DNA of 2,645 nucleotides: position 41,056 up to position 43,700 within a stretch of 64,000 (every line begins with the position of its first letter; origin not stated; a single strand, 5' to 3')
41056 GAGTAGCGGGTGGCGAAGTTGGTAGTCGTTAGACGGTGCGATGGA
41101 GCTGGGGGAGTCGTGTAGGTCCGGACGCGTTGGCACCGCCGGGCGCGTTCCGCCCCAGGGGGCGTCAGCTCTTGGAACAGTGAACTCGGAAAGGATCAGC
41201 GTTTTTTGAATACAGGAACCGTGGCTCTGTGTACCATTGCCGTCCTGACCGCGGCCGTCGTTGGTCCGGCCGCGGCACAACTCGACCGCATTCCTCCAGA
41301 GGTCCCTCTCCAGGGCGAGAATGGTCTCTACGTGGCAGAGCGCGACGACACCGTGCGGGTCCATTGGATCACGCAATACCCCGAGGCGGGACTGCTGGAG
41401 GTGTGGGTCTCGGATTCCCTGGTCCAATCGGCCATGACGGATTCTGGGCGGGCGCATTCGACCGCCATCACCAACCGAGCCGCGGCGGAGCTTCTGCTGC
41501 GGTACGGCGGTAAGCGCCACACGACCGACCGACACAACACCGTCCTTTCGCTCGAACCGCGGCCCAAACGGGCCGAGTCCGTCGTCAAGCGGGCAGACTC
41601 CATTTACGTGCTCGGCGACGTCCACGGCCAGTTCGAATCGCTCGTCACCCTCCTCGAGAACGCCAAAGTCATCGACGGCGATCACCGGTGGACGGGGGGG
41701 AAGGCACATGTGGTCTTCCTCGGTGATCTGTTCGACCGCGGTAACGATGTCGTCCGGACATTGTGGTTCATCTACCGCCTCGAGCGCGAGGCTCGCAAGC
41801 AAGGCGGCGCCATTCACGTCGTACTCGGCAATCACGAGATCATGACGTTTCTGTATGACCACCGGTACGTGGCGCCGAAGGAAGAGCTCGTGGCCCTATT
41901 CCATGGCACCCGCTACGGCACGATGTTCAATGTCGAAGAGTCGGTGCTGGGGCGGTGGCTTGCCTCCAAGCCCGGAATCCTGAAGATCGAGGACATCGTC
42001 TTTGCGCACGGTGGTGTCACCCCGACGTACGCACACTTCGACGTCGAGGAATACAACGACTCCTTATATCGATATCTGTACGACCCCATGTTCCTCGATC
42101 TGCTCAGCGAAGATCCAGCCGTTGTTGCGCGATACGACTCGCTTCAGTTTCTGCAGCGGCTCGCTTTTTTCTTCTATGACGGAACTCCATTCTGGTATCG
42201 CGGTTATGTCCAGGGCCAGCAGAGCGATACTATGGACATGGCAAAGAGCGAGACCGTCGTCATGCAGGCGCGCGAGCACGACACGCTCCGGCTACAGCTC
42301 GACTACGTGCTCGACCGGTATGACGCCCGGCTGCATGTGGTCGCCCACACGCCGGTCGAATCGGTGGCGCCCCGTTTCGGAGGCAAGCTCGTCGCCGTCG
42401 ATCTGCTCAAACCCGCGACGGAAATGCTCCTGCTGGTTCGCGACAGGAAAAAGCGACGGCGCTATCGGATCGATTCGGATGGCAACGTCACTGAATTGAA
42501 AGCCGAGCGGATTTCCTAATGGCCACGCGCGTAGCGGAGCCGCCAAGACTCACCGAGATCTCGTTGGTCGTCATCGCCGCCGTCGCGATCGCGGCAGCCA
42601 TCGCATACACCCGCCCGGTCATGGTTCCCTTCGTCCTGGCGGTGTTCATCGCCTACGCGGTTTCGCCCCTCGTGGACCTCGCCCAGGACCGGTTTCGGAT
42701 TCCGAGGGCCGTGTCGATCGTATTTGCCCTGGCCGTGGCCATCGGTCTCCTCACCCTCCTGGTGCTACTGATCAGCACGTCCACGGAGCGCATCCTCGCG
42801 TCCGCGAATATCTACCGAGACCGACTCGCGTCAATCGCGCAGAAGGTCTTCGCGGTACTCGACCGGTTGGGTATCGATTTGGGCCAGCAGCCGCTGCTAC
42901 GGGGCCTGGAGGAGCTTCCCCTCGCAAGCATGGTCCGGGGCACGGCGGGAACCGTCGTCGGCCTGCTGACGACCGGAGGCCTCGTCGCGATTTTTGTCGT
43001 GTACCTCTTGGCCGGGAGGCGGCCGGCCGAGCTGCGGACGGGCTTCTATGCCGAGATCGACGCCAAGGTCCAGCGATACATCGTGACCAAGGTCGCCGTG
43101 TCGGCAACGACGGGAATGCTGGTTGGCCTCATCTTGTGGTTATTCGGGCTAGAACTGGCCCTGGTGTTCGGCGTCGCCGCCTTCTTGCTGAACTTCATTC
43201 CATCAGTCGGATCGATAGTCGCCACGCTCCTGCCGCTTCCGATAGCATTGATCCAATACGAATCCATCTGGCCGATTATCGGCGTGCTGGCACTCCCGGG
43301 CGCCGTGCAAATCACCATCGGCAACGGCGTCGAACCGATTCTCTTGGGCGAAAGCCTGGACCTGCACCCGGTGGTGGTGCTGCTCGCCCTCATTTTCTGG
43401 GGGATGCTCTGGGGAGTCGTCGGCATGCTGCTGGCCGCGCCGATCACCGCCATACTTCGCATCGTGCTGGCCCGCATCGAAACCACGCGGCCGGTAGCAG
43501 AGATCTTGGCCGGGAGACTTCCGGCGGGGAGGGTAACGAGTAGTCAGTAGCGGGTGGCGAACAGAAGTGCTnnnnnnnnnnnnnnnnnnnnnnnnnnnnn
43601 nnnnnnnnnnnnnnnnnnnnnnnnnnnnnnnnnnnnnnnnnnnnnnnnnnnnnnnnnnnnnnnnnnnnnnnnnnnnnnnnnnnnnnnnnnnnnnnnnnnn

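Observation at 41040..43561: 33-nt imperfect direct repeat brackets a 2.5-kb two-gene module that starts 2 nt after tRNA-Ser(GGA)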

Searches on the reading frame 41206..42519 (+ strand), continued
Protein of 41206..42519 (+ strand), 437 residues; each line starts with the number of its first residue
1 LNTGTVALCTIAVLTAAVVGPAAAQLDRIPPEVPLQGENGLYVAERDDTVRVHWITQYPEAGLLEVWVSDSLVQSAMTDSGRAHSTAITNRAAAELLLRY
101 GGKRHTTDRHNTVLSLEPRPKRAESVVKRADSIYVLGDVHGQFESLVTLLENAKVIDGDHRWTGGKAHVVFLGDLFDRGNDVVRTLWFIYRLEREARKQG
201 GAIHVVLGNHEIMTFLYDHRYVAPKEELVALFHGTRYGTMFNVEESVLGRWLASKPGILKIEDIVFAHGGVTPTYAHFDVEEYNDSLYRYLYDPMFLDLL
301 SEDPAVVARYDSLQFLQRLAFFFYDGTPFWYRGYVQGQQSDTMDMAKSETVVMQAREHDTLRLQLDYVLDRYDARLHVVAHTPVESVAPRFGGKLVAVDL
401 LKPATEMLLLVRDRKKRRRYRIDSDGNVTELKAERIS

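Call 23: find_encoding_contigs(protein=P0122, flank=10000, max_places=4)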
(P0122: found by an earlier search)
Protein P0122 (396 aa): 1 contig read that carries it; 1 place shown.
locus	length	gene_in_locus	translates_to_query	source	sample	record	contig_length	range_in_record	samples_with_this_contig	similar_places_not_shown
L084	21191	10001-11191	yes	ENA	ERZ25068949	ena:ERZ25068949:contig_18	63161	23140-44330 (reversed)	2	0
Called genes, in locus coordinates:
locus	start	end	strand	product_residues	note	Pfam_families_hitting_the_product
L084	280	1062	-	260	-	PF01569:PAP2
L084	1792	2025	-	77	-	-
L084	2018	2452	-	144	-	-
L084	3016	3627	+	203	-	-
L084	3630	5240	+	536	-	PF01145:Band_7, PF15975:Flot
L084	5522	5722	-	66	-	-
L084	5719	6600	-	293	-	PF13565:HTH_32 (faint), PF00665:rve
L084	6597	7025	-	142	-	PF01527:HTH_Tnp_1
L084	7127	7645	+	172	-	-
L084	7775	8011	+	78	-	-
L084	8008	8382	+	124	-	-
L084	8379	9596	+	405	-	PF00589:Phage_integrase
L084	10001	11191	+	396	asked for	PF00149:Metallophos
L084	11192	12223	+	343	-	PF01594:AI-2E_transport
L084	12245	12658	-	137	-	PF00196:GerE, PF08281:Sigma70_r4_2 (faint)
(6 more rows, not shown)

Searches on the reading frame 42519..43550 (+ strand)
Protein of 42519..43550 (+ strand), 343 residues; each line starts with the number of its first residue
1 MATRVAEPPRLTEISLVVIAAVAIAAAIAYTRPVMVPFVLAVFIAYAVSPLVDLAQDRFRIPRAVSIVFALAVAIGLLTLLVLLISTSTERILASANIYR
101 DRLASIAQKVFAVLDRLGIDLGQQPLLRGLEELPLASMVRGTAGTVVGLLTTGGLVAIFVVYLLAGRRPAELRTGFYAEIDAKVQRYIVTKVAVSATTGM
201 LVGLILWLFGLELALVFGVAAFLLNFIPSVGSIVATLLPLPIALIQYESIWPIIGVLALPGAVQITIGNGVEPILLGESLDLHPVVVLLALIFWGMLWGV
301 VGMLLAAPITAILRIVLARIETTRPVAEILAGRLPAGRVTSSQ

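Call 9: search_protein_families(library=pfam, proteins=[window:42519-43550:+])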
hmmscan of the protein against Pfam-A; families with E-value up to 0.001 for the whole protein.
window:42519-43550:+ (343 aa): 1 family
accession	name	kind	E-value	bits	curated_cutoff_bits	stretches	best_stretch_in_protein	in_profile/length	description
PF01594.21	AI-2E_transport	-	1.2e-44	153.2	34.3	1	17-318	4-324/327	AI-2E family transporter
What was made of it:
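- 42519..43550 (+): AI-2E family transporter, 343 aa. Its start overlaps the phosphoesterase stop (TAATG). Pfam PF01594, E 1.2e-44 (call 9).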

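Call 10: find_encoding_contigs(protein=window:42519-43550:+, flank=10000, max_places=10)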
Protein window:42519-43550:+ (343 aa): no gene with exactly this product is on record in the collection.

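Call 26: find_homologous_proteins(query=window:42519-43550:+, max_evalue=1e-30)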
Query window:42519-43550:+ (343 aa): 1769 proteins with E <= 1e-30 among 8000 candidates; the best 120 are listed.
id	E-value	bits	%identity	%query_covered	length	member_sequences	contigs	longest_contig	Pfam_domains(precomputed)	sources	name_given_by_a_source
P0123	2.1e-199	680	100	100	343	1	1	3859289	PF01594.23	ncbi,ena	-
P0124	8.7e-198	675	99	100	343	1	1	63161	PF01594.23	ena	-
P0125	2.0e-196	670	99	100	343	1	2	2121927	PF01594.23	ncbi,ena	-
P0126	5.3e-145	501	72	98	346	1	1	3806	PF01594.23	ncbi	-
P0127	7.8e-143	494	72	89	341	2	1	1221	PF01594.23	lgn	-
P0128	1.6e-140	487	69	98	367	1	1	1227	PF01594.23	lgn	-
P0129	1.4e-138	480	69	97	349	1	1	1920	PF01594.23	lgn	-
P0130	1.4e-137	477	68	96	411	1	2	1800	PF01594.23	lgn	-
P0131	3.3e-137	476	66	96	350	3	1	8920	PF01594.23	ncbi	-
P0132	3.1e-136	472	68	98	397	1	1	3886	PF01594.23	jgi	-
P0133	3.4e-136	472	68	96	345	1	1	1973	PF01594.23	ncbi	-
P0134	4.3e-136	472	67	98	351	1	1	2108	PF01594.23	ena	-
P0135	1.1e-135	471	67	98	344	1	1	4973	PF01594.23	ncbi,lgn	ncbi:MAG: AI-2E family transporter [Acidobacteriota bacterium]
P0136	4.2e-135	469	67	96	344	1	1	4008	PF01594.23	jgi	jgi:AI-2 transport protein TqsA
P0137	2.9e-134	466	65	99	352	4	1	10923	PF01594.23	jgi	-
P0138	6.1e-134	465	68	89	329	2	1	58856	PF01594.23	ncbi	-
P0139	1.7e-133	463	67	98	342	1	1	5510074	PF01594.23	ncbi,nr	ncbi:MAG: AI-2E family transporter [Gemmatimonadota bacterium]|nr:MAG: AI-2E family transporter [Gem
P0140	4.4e-133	462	66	100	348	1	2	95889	PF01594.23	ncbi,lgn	ncbi:MAG: AI-2E family transporter [Gemmatimonadales bacterium]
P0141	1.2e-132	461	66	98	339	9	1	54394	PF01594.23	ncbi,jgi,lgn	jgi:AI-2 transport protein TqsA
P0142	2.4e-131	456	65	98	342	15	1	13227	PF01594.23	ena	-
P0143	3.1e-131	456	64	98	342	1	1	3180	PF01594.23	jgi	jgi:AI-2 transport protein TqsA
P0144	4.2e-131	456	66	98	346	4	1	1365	PF01594.23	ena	-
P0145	2.9e-130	453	64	100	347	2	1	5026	PF01594.23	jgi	jgi:AI-2 transport protein TqsA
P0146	5.7e-129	449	63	100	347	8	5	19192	PF01594.23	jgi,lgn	jgi:AI-2 transport protein TqsA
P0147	8.5e-129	448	62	98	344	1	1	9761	PF01594.23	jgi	jgi:AI-2 transport protein TqsA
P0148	1.3e-128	447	64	98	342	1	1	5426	PF01594.23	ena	-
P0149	1.8e-128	447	64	89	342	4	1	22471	PF01594.23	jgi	-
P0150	2.4e-128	447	64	98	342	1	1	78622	PF01594.23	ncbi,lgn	ncbi:MAG: AI-2E family transporter [Acidobacteriota bacterium]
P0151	5.4e-128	445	68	89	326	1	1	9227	PF01594.23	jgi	jgi:AI-2 transport protein TqsA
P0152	9.5e-128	445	65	96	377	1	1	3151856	PF01594.23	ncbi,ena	-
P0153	1.2e-127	444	64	98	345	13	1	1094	PF01594.23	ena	-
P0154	1.4e-127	444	65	96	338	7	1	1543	PF01594.23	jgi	-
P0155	2.7e-127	443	65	98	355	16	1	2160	PF01594.23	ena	-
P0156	5.6e-127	442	67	94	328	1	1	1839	PF01594.23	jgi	jgi:AI-2 transport protein TqsA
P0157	1.6e-126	441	61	100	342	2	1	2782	PF01594.23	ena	-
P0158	1.7e-126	441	63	92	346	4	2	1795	PF01594.23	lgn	-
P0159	6.8e-126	439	62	98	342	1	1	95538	PF01594.23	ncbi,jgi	jgi:AI-2 transport protein TqsA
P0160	7.3e-126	438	63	98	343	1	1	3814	PF01594.23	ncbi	-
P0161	7.9e-126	438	62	96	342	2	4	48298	PF01594.23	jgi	jgi:AI-2 transport protein TqsA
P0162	8.6e-126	438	62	100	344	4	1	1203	PF01594.23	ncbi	-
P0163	9.0e-126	438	63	98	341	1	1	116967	PF01594.23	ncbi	-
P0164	1.3e-125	438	62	89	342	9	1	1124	PF01594.23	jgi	jgi:AI-2 transport protein TqsA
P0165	1.7e-125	437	65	98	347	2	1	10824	PF01594.23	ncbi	-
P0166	1.8e-125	437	62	98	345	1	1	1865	PF01594.23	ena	-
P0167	2.8e-125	437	62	91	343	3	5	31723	PF01594.23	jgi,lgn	jgi:AI-2 transport protein TqsA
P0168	2.8e-125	436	63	98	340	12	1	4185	PF01594.23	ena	-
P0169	3.1e-125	436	61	98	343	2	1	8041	PF01594.23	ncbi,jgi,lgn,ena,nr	ncbi:MAG: AI-2E family transporter [Gemmatimonadota bacterium]|nr:AI-2E family transporter [Gemmatim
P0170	4.2e-125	436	63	98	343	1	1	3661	PF01594.23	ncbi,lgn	-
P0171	4.7e-125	436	66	90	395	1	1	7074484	PF01594.23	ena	-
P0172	5.8e-125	435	61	98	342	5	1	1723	PF01594.23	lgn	-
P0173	6.3e-125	435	62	98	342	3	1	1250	PF01594.23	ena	-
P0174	6.3e-125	435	64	89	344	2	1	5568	PF01594.23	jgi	-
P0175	1.0e-124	435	62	91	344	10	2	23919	PF01594.23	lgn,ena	-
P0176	1.0e-124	435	63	97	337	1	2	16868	PF01594.23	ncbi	-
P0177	3.2e-124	433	63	100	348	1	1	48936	PF01594.23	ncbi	-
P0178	6.8e-124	432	61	98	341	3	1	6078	PF01594.23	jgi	jgi:AI-2 transport protein TqsA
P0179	7.8e-124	432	65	89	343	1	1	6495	PF01594.23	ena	-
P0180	1.5e-123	431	63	98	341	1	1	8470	PF01594.23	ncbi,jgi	jgi:AI-2 transport protein TqsA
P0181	1.6e-123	431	62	98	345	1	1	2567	PF01594.23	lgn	-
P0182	1.7e-123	431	62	89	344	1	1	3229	PF01594.23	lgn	-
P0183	4.1e-123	429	62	98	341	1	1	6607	PF01594.23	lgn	-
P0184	5.3e-123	429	63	96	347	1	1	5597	PF01594.23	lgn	-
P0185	2.6e-122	427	63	89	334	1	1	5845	PF01594.23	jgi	jgi:AI-2 transport protein TqsA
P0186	4.5e-122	426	62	89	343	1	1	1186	PF01594.23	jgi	jgi:AI-2 transport protein TqsA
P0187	5.0e-122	426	65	94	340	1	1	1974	PF01594.23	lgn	-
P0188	5.8e-122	426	62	98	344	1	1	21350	PF01594.23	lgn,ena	-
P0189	6.6e-122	425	64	96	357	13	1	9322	PF01594.23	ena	-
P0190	7.5e-122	425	62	99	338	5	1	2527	PF01594.23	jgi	jgi:AI-2 transport protein TqsA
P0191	2.3e-121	424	65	88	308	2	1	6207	PF01594.23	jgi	jgi:AI-2 transport protein TqsA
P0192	3.7e-121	423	61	98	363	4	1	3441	PF01594.23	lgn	-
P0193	4.0e-121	423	60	98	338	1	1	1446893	PF01594.23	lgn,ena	-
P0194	4.7e-121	423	60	98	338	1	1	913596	PF01594.23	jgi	-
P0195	5.2e-121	422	63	98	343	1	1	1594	PF01594.23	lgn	-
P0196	5.7e-121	422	62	98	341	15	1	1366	PF01594.23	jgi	-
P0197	7.6e-121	422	63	97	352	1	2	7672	PF01594.23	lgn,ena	-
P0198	9.9e-121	422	61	100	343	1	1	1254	PF01594.23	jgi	jgi:AI-2 transport protein TqsA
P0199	1.6e-120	421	62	99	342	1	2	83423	PF01594.23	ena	-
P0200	1.6e-120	421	63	91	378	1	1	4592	PF01594.23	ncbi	-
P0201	2.2e-120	420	60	98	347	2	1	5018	PF01594.23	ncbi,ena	-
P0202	2.3e-120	420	59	97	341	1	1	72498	PF01594.23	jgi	jgi:AI-2 transport protein TqsA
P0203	4.5e-120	419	62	94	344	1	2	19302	PF01594.23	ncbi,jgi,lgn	jgi:AI-2 transport protein TqsA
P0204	4.7e-120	419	65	88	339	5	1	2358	PF01594.23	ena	-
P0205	7.8e-120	419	61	98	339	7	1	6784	PF01594.23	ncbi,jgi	jgi:AI-2 transport protein TqsA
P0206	1.1e-119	418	62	96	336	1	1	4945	PF01594.23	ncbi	-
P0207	1.2e-119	418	63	96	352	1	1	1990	PF01594.23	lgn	-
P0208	1.7e-119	417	62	98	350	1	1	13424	PF01594.23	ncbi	-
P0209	2.9e-119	417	61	97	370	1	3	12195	PF01594.23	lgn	-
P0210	4.1e-119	416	62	96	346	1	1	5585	PF01594.23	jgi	jgi:AI-2 transport protein TqsA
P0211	5.7e-119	416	61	98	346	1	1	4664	PF01594.23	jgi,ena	jgi:AI-2 transport protein TqsA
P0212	6.8e-119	416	60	97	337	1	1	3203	PF01594.23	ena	-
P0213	1.4e-118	414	62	96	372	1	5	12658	PF01594.23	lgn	-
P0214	1.5e-118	414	61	89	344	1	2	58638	PF01594.23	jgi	jgi:AI-2 transport protein TqsA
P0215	2.0e-118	414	62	96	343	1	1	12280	PF01594.23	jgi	-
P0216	2.2e-118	414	62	96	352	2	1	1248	PF01594.23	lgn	-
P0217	3.4e-118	413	61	96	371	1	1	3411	PF01594.23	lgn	-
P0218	3.4e-118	413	61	89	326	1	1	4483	PF01594.23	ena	-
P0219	4.8e-118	413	60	97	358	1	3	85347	PF01594.23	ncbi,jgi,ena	ncbi:MAG TPA: AI-2E family transporter [Gemmatimonadales bacterium]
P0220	5.2e-118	413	62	96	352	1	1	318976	PF01594.23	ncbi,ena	-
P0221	5.4e-118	413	60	100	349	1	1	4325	PF01594.23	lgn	-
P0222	7.4e-118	412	60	97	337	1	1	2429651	PF01594.23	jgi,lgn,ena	-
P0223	8.7e-118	412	61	90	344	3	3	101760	PF01594.23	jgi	jgi:AI-2 transport protein TqsA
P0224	1.0e-117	412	62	96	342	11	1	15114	PF01594.23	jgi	jgi:AI-2 transport protein TqsA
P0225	1.0e-117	412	61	96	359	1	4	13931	PF01594.23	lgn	-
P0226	1.2e-117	411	64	89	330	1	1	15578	PF01594.23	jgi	jgi:AI-2 transport protein TqsA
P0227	2.2e-117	411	61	96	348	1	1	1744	PF01594.23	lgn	-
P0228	2.3e-117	411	60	96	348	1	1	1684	PF01594.23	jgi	jgi:AI-2 transport protein TqsA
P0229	2.4e-117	410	61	98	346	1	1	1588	PF01594.23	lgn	-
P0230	4.8e-117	409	58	97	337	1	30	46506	PF01594.23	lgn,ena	-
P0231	1.1e-116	408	60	96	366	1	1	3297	PF01594.23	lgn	-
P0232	1.1e-116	408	61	96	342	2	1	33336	PF01594.23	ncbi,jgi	-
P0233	1.3e-116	408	60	98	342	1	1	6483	PF01594.23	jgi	jgi:AI-2 transport protein TqsA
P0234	1.6e-116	408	62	90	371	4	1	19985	PF01594.23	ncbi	-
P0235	2.2e-116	407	59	98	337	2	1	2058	PF01594.23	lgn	-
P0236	3.5e-116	407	62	90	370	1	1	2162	PF01594.23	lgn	-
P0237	4.4e-116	406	61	89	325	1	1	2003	PF01594.23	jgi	jgi:AI-2 transport protein TqsA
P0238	4.8e-116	406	61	91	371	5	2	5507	PF01594.23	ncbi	-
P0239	5.9e-116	406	64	90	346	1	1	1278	PF01594.23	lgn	-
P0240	5.9e-116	406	59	99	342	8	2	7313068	PF01594.23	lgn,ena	-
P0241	8.4e-116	405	59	98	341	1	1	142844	PF01594.23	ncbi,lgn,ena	-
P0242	1.2e-115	405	61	97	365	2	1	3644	PF01594.23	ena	-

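Call 28: find_encoding_contigs(protein=P0126, flank=8000, max_places=3)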
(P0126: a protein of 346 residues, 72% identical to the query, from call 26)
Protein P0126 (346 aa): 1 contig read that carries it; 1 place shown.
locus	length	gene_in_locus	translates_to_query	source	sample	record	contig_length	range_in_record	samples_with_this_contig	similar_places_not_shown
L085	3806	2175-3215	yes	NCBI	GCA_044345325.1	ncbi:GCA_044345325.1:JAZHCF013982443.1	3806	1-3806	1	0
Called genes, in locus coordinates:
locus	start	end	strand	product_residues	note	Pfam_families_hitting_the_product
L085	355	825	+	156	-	PF13279:4HBT_2, PF03061:4HBT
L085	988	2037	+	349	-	PF01619:Pro_dh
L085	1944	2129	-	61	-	-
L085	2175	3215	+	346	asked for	PF01594:AI-2E_transport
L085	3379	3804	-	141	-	?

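Call 29: find_encoding_contigs(protein=P0138, flank=8000, max_places=3)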
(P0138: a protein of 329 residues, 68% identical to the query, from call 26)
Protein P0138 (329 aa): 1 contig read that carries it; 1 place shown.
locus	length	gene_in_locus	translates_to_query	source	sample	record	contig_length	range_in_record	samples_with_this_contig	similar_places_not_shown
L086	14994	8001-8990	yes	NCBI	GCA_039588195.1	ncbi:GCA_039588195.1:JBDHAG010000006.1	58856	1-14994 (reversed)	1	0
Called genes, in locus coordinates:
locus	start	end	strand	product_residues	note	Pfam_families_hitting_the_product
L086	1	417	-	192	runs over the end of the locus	PF13279:4HBT_2, PF03061:4HBT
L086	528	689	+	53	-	-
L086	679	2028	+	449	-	PF00365:PFK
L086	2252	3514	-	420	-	-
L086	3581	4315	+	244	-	PF09430:EMC7_beta-sandw (weak)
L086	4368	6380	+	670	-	PF14827:dCache_3 (weak), PF00672:HAMP, PF00069:Pkinase, PF07714:PK_Tyr_Ser-Thr, PF01636:APH (faint), PF03109:ABC1 (weak)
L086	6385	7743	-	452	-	PF01212:Beta_elim_lyase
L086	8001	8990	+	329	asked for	PF01594:AI-2E_transport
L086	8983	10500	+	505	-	PF06965:Na_H_antiport_1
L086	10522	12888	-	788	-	PF00749:tRNA-synt_1c, PF03950:tRNA-synt_1c_C, PF20974:tRNA-synt_1c_C2, PF02637:GatB_Yqey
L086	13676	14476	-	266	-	PF13189:Cytidylate_kin2, PF04972:BON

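Call 30: find_encoding_contigs(protein=P0131, flank=8000, max_places=3)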
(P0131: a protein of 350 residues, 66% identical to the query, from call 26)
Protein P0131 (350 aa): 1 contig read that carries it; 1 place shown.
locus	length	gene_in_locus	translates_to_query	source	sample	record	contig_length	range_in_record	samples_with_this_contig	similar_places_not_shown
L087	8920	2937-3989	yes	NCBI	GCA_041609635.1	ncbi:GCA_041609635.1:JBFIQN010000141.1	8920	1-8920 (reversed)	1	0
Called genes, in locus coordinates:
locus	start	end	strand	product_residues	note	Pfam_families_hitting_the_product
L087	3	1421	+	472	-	?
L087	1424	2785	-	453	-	PF01212:Beta_elim_lyase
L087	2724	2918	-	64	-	-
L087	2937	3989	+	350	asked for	PF01594:AI-2E_transport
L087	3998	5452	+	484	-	PF06965:Na_H_antiport_1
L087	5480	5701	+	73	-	-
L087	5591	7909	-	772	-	PF00749:tRNA-synt_1c, PF03950:tRNA-synt_1c_C, PF20974:tRNA-synt_1c_C2, PF02637:GatB_Yqey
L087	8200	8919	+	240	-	?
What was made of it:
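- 42519..43550 (+): Nearest non-conspecific homologue is 72% identical and lies in other contexts (calls 26, 28-30).
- The nearest AI-2E homologues sit in other contexts (calls 28-30).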
